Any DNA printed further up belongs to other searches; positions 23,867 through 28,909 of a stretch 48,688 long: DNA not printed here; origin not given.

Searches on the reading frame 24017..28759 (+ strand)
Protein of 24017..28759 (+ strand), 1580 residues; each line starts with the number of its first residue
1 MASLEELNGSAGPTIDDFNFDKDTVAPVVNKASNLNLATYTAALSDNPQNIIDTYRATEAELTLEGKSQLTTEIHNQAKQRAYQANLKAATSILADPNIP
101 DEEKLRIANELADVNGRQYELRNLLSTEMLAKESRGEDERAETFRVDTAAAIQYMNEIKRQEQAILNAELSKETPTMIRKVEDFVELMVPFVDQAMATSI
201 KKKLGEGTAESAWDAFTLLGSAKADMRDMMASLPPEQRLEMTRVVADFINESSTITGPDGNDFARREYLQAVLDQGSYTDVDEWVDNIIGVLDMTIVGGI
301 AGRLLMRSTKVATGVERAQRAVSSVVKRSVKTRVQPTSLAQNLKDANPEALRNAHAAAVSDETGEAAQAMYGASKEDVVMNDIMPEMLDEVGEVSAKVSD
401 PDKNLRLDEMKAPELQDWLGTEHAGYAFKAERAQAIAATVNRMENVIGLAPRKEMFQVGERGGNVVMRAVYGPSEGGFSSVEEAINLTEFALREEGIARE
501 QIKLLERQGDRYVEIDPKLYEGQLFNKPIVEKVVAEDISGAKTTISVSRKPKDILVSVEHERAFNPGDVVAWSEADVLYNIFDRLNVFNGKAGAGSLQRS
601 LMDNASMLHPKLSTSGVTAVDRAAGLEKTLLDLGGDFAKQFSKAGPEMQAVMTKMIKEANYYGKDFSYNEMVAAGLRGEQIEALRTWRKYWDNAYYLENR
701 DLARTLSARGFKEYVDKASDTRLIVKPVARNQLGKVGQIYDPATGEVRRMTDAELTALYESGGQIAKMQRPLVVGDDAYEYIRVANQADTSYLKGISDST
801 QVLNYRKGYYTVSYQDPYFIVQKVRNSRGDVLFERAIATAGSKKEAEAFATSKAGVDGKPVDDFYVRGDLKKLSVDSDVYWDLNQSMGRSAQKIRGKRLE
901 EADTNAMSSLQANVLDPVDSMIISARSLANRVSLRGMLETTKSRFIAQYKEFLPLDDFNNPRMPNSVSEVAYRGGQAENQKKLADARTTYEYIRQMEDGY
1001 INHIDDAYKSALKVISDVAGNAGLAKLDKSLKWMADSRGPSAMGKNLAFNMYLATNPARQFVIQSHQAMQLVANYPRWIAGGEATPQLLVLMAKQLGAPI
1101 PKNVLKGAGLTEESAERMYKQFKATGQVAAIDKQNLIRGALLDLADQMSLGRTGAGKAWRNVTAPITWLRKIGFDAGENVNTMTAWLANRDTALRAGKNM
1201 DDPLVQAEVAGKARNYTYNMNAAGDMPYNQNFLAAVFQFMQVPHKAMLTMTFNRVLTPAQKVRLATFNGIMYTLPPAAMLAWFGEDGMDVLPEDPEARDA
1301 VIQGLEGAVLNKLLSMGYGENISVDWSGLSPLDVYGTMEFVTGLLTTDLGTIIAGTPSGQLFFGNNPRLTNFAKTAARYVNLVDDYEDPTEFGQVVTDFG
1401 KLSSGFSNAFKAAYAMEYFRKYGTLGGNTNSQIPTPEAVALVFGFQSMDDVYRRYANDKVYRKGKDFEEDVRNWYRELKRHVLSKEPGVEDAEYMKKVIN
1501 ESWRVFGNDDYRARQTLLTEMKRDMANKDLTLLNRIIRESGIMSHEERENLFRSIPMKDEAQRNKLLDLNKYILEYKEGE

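Call 9: search_protein_families(library=phrogs, proteins=[window:24017-28759:+], max_evalue=0.00001)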
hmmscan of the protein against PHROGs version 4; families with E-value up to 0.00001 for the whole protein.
window:24017-28759:+ (1580 aa): 2 families
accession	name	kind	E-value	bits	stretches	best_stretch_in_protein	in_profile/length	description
phrog_18427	-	unknown function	0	1739.1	1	1-1578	1-1553/1554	-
phrog_12003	-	head and packaging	1.2e-34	120.3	1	655-1529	521-1405/1440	internal virion protein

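Call 72: search_protein_families(library=pfam, proteins=[window:24017-28759:+], max_evalue=0.01)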
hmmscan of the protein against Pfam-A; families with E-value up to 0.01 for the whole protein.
window:24017-28759:+ (1580 aa): 1 family
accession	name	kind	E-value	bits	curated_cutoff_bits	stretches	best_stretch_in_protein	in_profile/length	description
PF07560.16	DUF1539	-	0.0087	16.6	23.8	0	70-112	52-94/126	Domain of Unknown Function (DUF1539)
